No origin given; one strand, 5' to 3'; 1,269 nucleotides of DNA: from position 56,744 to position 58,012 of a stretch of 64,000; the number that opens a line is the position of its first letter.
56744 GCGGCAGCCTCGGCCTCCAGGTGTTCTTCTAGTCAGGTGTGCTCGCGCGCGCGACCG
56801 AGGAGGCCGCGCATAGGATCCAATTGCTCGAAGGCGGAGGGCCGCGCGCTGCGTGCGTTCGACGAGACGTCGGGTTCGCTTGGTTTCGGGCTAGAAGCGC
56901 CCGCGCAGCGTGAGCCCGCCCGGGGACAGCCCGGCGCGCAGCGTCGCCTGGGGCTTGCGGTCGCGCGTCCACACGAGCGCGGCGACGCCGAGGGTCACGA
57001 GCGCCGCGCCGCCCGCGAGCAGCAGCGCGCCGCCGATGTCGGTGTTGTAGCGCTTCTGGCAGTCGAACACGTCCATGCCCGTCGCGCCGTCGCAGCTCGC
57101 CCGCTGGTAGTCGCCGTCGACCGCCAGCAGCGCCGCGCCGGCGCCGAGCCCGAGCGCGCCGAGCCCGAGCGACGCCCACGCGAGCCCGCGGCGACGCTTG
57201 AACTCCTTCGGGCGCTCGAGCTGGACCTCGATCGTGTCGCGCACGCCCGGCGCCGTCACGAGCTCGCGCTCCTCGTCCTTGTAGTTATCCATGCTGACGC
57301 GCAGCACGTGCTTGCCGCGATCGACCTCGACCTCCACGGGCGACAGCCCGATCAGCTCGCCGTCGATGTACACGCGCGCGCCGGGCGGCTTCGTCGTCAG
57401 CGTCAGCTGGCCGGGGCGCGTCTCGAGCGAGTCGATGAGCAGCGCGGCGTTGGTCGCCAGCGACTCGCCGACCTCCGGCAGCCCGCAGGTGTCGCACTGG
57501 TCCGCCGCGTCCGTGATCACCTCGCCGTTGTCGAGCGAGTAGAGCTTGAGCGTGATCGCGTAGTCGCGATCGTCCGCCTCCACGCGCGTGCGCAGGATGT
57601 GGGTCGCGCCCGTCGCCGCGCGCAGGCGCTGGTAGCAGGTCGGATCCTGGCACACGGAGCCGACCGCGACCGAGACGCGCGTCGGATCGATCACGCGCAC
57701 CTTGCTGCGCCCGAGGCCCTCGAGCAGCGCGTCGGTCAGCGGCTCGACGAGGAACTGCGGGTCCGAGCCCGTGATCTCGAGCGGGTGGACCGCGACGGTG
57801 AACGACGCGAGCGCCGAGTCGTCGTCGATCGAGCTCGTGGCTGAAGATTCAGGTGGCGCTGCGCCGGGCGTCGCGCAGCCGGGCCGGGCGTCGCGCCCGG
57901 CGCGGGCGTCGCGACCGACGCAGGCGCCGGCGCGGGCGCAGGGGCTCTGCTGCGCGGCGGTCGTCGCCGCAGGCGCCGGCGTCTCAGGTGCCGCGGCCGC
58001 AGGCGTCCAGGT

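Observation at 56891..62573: Three-gene operon: FGE-sulfatase-domain lipoprotein, Ser/Thr kinase with TPR tail, PEGA membrane protein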

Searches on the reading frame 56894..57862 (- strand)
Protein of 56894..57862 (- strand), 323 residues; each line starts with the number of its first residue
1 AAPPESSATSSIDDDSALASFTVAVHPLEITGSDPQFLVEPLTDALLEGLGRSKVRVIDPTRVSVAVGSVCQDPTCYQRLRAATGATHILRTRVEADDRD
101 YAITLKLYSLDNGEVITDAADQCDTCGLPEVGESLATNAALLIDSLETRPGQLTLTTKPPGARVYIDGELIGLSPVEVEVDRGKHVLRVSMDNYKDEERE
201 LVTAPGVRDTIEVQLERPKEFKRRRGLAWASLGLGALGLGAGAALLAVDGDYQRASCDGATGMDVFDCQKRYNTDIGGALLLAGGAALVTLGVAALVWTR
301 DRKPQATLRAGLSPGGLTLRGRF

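Call 9: find_homologous_proteins(query=window:56894-57847:-, max_evalue=0.001)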
Query seq(318 aa) (318 aa): 12 proteins with E <= 0.001 among 8000 candidates.
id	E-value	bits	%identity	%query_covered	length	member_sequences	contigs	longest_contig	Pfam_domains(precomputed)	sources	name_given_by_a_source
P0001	9.7e-50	187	37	94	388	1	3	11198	PF08308.18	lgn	-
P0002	4.1e-46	176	35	94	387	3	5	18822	PF08308.18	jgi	jgi:hypothetical protein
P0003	4.7e-44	169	38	89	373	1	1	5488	PF08308.18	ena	-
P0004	2.9e-40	156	34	97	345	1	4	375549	PF08308.18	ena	-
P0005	3.8e-39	153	36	94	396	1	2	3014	PF08308.18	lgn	-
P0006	1.5e-37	147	32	93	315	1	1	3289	PF08308.18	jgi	jgi:hypothetical protein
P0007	1.1e-36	145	34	95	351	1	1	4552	PF08308.18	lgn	-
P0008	4.0e-29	120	30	77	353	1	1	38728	PF08308.18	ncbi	-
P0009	2.1e-26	111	32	94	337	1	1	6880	PF08308.18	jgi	-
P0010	5.9e-25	106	33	81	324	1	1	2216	PF08308.18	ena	-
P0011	6.1e-5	40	25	41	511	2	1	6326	PF08308.18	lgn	-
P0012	4.0e-4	38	30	31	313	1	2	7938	PF08308.18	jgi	jgi:hypothetical protein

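Call 11: find_encoding_contigs(protein=P0004, flank=10000, max_places=2)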
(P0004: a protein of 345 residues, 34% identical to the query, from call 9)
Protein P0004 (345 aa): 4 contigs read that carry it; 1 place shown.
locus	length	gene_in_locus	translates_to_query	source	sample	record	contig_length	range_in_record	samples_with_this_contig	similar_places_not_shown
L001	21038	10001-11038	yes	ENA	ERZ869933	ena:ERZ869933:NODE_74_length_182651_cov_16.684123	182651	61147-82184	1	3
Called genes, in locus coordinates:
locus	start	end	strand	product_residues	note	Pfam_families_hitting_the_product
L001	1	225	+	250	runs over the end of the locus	-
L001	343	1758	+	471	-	PF22842:Pel9A-like_beta_helix (weak), PF13229:Beta_helix, PF05048:NosD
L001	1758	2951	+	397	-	-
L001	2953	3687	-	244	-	PF10677:DUF2490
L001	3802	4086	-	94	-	-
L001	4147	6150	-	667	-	PF07714:PK_Tyr_Ser-Thr, PF00069:Pkinase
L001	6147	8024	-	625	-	PF00069:Pkinase, PF07714:PK_Tyr_Ser-Thr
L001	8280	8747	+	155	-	PF03652:RuvX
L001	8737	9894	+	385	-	PF02618:YceG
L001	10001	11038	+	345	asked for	PF08308:PEGA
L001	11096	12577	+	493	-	-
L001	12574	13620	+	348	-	PF24827:AstE_AspA_cat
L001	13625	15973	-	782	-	PF00069:Pkinase, PF07714:PK_Tyr_Ser-Thr, PF14559:TPR_19 (faint), PF13424:TPR_12 (faint), PF13428:TPR_14 (faint), PF07719:TPR_2 (faint), PF12895:ANAPC3 (faint), PF13432:TPR_16, +1 more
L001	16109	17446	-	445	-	PF17957:Big_7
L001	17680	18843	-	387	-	PF02424:ApbE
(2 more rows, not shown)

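Call 12: find_encoding_contigs(protein=P0008, flank=10000, max_places=2)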
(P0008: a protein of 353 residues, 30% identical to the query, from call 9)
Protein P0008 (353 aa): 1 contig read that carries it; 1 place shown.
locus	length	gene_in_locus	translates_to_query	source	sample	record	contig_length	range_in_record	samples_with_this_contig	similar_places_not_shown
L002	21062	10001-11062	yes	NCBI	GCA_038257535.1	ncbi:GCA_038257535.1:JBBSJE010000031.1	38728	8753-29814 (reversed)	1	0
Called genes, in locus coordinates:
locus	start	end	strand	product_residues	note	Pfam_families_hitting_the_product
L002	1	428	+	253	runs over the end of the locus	PF02578:Cu-oxidase_4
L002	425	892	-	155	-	PF03330:DPBB_1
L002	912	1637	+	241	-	PF02976:MutH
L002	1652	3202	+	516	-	PF02321:OEP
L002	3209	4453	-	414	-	PF07995:GSDH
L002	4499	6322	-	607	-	-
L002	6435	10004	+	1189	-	PF02811:PHP, PF07733:DNA_pol3_alpha, PF17657:DNA_pol3_finger, PF14579:HHH_6, PF01336:tRNA_anti-codon (weak)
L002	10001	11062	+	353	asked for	PF08308:PEGA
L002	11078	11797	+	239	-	-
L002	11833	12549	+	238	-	PF14378:PAP2_3, PF01569:PAP2 (weak)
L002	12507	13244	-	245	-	PF05951:Peptidase_M15_2, PF08291:Peptidase_M15_3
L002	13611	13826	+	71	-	PF09957:VapB_antitoxin (weak)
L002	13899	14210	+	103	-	-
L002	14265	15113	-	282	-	PF02540:NAD_synthase (faint)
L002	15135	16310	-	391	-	PF22025:ThiI_fer, PF02926:THUMP, PF02568:ThiI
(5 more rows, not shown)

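Call 13: find_encoding_contigs(protein=P0002, flank=10000, max_places=2)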
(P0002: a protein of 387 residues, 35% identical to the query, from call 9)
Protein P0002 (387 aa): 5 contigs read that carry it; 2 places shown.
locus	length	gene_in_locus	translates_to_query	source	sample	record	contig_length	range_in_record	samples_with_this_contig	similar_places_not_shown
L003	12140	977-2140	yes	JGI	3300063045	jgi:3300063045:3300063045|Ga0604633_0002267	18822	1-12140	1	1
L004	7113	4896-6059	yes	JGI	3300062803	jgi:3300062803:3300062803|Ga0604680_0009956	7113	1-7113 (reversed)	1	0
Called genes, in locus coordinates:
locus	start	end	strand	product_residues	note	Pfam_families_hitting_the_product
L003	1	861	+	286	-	?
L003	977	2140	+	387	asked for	PF08308:PEGA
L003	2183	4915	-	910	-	PF00069:Pkinase, PF07714:PK_Tyr_Ser-Thr, PF07719:TPR_2 (faint), PF13414:TPR_11 (faint), PF13432:TPR_16, PF14559:TPR_19 (weak)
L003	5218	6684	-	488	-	PF17957:Big_7, PF19077:Big_13 (weak)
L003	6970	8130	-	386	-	PF02424:ApbE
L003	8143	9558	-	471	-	PF13489:Methyltransf_23, PF08241:Methyltransf_11, PF08242:Methyltransf_12, PF13649:Methyltransf_25, PF13847:Methyltransf_31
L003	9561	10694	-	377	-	PF05345:He_PIG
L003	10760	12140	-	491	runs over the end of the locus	PF05195:AMP_N, PF00557:Peptidase_M24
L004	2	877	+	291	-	?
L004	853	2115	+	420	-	PF11617:Cu-binding_MopE (faint), PF26780:DUF8252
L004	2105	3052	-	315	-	PF12680:SnoaL_2 (faint)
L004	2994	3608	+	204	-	PF03652:RuvX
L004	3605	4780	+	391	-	PF02618:YceG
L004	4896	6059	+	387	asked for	PF08308:PEGA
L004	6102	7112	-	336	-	?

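Call 14: find_encoding_contigs(protein=P0001, flank=10000, max_places=2)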
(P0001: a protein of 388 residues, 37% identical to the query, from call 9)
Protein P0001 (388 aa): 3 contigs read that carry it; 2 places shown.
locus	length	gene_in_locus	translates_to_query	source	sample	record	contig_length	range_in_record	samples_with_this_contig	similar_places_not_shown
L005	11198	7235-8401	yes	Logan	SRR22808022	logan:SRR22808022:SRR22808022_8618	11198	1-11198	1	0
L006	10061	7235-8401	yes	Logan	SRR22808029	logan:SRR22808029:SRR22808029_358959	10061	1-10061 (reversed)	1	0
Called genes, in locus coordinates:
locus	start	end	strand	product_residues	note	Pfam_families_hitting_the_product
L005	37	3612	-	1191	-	PF00069:Pkinase, PF07714:PK_Tyr_Ser-Thr, PF13191:AAA_16, PF13401:AAA_22, PF07719:TPR_2 (faint), PF00515:TPR_1 (faint), PF17874:TPR_MalT (weak), PF13424:TPR_12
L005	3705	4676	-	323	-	PF12680:SnoaL_2 (weak)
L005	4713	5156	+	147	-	PF03652:RuvX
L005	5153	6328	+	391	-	PF02618:YceG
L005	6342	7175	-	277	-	-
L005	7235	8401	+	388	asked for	PF08308:PEGA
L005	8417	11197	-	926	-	?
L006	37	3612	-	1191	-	PF00069:Pkinase, PF07714:PK_Tyr_Ser-Thr, PF13191:AAA_16, PF13401:AAA_22, PF07719:TPR_2 (faint), PF00515:TPR_1 (faint), PF17874:TPR_MalT (weak), PF13424:TPR_12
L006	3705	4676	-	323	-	PF12680:SnoaL_2 (weak)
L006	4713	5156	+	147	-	PF03652:RuvX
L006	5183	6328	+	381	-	PF02618:YceG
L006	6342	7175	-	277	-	-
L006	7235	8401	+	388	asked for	PF08308:PEGA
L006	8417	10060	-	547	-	?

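Call 35: find_related_loci(query=A4, collection=metagenome_contigs, flank=10000)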
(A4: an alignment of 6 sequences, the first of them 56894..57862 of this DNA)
Query A4 (323 aa) in metagenome_contigs; peptide patterns used: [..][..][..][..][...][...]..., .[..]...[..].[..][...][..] (x = any residue, [..] = any of these).
540 stretches matched a pattern; 25 encode a relative of the query (tblastn E <= 1e-3); 25 distinct loci.
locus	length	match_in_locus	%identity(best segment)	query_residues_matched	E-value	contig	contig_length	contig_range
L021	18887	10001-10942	35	24-323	4e-52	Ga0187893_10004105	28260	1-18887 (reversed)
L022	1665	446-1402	37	24-323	5e-48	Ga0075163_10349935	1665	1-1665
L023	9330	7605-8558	35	20-323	3e-46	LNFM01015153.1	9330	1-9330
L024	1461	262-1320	33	1-323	1e-47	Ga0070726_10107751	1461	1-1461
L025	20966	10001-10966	35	24-323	1e-45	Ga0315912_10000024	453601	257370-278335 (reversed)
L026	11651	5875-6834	35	24-323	1e-45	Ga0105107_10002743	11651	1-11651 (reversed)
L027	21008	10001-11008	35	1-323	2e-45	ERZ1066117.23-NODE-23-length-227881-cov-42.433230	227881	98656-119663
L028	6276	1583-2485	35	27-323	3e-45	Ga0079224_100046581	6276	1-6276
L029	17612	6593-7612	33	1-323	7e-43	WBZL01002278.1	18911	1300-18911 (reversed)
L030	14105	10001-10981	36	22-323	2e-42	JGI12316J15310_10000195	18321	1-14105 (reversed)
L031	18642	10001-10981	36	22-323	3e-42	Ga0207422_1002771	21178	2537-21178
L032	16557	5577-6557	34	16-323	8e-42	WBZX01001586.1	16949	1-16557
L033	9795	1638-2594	31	25-323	2e-40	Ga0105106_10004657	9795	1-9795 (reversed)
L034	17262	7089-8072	33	20-323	7e-40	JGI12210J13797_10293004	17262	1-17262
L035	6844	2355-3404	33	3-323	2e-39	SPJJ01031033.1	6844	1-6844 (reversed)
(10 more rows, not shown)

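Call 36: predict_structure(alignment_id=A3)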
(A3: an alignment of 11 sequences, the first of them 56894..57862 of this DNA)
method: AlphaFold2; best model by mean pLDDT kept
length: 323 residues; sequences in the alignment: 11
mean_pLDDT: 75.6   pTM: 0.53
mean pLDDT of the five models: 75.6, 75.1, 74.4, 73.6, 72.5
residues with pLDDT >= 90: 108; 70-90: 104; 50-70: 51; < 50: 60
segments of 3 or more residues with pLDDT < 50: 1-18, 251-256, 258-267, 301-314, 316-323
pLDDT, mean of each block of 10 residues (from residue 1): 43 45 90 86 93 88 79 85 90 92 93 88 91 93 84 92 95 94 90 92 80 85 61 67 60 45 44 61 70 64 43 44 40
secondary structure, 60 per line:
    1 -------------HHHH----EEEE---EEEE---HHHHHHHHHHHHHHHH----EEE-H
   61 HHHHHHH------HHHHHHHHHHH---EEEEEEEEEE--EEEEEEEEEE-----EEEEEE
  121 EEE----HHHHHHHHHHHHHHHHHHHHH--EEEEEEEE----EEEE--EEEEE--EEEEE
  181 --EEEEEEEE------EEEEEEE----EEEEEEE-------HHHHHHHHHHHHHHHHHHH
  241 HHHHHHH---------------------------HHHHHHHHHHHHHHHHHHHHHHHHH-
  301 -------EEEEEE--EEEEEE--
elements in order: H14-17 E22-25 E29-32 H36-51 E56-58 H60-67 H74-84 E88-97 E100-109 E115-123 H128-148 E151-158 E163-166 E169-173 E176-180 E183-190 E197-203 E208-214 H222-247 H275-299 E308-313 E316-321

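Call 39: fold_search(model_id=the predicted structure, library=pdb)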
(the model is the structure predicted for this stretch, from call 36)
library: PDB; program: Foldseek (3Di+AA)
matches with E <= 10: 1291; with E <= 0.001: 33
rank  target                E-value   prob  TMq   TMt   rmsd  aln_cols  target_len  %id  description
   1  4pwz_B                6.3e-08  1.00  0.28  0.23  17.9       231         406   14  Crystal structure of TolB protein from Yersinia pestis CO92 (released 2014-04-02)
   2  4pwz_A                1.3e-07  1.00  0.28  0.23  17.9       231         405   14  Crystal structure of TolB protein from Yersinia pestis CO92 (released 2014-04-02)
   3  4r40_A                3.5e-07  1.00  0.29  0.23  16.6       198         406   18  Crystal Structure of TolB/Pal complex from Yersinia pestis. (released 2014-09-03)
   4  4r40_C                4.2e-07  1.00  0.29  0.23  17.6       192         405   19  Crystal Structure of TolB/Pal complex from Yersinia pestis. (released 2014-09-03)
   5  2w8b_B                4.2e-07  1.00  0.29  0.23  16.6       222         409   13  Crystal structure of processed TolB in complex with Pal (released 2009-02-17)
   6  3w1e                  8.1e-07  1.00  0.28  0.26  12.3       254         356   12  Structure of FlgT, a flagellar basal body component protein (released 2013-04-03)
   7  2w8b_A                1.1e-06  1.00  0.29  0.24  16.7       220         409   13  Crystal structure of processed TolB in complex with Pal (released 2009-02-17)
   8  2hqs_B                1.2e-06  1.00  0.29  0.23  16.6       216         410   12  Crystal structure of TolB/Pal complex (released 2007-04-03)
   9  4jml_A                1.3e-06  1.00  0.28  0.24  17.1       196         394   14  Crystal structure of the TolB(P201C)-ColicinE9 TBE peptide(A33C) complex. (released 2013-07-17)
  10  2ivz_A                1.3e-06  1.00  0.27  0.23  16.8       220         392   13  Structure of TolB in complex with a peptide of the colicin E9 T- domain (released 2006-08-16)
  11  2hqs_A                2.0e-06  1.00  0.29  0.23  16.8       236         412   12  Crystal structure of TolB/Pal complex (released 2007-04-03)
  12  6pnv                  3.3e-06  1.00  0.29  0.23  16.8       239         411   13  1.42 Angstrom Resolution Crystal Structure of Translocation Protein TolB from Salmonella enterica (released 2019-07-17)
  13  4hrv_A                4.0e-06  1.00  0.30  0.63   5.2       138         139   12  Crystal Structure of Lipoprotein GNA1162 from Neisseria meningitidis (released 2013-04-24)
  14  4q6l                  4.2e-06  1.00  0.27  0.59   3.9       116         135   17  LpoB C-terminal domain from Salmonella enterica (Native) (released 2014-05-14)
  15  8z5n_0                4.5e-06  1.00  0.26  0.25  12.5       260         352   12  Cryo-EM structure of the LPHT ring (released 2025-10-22)
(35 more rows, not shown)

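Call 54: search_protein_representatives(alignment_id=A3)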
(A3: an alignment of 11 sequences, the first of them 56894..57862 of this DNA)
Query: 11 sequences, 350 profile positions. Proteins with E-value up to 0.001 (for the whole library): 69581; up to 1e-10: 22460; up to 1e-30: 2149. The best 150 are listed.
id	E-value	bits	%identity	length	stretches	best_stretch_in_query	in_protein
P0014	5.7e-273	920.1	-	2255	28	171-236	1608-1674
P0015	8.5e-210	712.3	-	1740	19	166-237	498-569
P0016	1.1e-153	527.8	-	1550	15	150-229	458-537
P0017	1.9e-147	507.3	-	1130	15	150-241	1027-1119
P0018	4.7e-145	499.4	-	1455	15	159-232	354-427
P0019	4.6e-141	486.3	-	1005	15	165-236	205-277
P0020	6.1e-130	449.7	-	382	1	11-350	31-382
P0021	3.1e-128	444.1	-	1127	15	158-242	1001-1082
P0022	2.9e-125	434.3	-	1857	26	172-235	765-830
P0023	1.2e-123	429.0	-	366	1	14-350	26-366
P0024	7.8e-121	419.7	-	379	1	11-350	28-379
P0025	1.4e-118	412.3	-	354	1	20-350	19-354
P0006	3.9e-115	401.0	-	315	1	41-350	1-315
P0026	1.0e-110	386.4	-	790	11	166-236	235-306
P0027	5.5e-110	384.1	-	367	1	26-350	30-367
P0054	1.0e-88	314.1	-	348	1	4-337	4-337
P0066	1.3e-84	300.6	-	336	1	4-328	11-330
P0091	7.3e-80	285.0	-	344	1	12-333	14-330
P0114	5.0e-76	272.4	-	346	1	9-329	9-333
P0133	7.5e-74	265.2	-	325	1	17-328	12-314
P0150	2.4e-72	260.3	-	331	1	13-336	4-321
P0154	5.5e-72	259.1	-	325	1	10-326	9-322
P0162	2.3e-71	257.0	-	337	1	24-350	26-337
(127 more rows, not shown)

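Call 55: find_encoding_contigs(protein=P0054, flank=6000, max_places=2)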
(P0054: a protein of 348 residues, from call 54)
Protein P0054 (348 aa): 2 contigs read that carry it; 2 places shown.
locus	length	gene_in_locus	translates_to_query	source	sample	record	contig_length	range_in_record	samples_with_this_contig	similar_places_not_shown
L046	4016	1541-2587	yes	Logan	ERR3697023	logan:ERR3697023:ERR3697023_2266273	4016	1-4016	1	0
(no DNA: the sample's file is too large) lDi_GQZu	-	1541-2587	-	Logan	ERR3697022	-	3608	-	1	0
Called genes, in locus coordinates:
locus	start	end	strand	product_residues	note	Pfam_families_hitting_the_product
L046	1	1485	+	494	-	?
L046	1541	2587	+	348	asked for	PF08308:PEGA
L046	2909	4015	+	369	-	?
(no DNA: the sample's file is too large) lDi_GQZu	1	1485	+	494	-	?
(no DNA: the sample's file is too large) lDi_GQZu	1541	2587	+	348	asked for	PF08308:PEGA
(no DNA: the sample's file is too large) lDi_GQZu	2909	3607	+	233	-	?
